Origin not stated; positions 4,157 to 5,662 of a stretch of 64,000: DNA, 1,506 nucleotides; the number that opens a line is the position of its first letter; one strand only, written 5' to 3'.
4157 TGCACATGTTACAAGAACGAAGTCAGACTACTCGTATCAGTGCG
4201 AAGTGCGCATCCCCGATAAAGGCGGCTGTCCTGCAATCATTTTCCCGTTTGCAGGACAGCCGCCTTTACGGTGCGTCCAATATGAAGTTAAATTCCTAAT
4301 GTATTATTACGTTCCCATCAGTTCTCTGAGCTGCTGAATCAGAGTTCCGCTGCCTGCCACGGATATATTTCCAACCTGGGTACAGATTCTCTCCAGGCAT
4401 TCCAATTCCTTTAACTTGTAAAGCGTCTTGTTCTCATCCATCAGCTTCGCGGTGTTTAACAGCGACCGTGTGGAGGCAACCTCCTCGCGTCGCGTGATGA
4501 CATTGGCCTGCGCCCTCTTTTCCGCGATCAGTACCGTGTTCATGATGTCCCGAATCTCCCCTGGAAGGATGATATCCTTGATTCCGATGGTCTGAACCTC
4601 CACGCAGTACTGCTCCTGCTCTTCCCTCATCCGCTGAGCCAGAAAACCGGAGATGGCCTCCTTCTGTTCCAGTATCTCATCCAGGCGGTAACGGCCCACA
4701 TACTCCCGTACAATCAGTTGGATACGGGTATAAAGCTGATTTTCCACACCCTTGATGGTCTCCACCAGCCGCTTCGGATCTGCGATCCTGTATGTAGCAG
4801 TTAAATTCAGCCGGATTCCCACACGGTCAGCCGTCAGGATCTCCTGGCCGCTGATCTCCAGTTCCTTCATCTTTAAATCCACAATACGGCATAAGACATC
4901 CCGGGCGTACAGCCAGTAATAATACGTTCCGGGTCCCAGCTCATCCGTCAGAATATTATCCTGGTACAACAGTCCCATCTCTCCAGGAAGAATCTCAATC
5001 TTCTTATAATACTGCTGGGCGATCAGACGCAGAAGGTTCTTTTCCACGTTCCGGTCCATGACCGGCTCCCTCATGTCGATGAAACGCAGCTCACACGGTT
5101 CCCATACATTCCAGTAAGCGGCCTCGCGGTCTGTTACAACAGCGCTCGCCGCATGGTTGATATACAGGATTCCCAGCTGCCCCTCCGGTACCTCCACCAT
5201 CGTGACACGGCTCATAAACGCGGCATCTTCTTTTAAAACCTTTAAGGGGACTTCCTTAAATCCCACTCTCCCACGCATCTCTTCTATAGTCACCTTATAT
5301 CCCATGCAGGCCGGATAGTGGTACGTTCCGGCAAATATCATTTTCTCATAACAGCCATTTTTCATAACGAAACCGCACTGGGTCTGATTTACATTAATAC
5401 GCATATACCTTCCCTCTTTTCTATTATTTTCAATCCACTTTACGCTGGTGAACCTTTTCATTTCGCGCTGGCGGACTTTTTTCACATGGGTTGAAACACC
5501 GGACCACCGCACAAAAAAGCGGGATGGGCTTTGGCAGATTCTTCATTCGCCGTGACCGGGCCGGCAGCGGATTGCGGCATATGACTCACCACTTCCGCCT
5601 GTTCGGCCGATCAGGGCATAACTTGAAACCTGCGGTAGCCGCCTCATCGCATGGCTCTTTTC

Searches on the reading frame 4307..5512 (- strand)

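Call 49: search_protein_families(library=pfam, proteins=[window:4307-5512:-], max_evalue=0.001)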
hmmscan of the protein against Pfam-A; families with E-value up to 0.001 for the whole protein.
window:4307-5512:- (401 aa): 1 family
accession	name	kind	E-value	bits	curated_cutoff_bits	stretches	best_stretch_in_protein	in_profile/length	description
PF01145.31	Band_7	-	2e-28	100.1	23.6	1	173-344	2-175/176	SPFH domain / Band 7 family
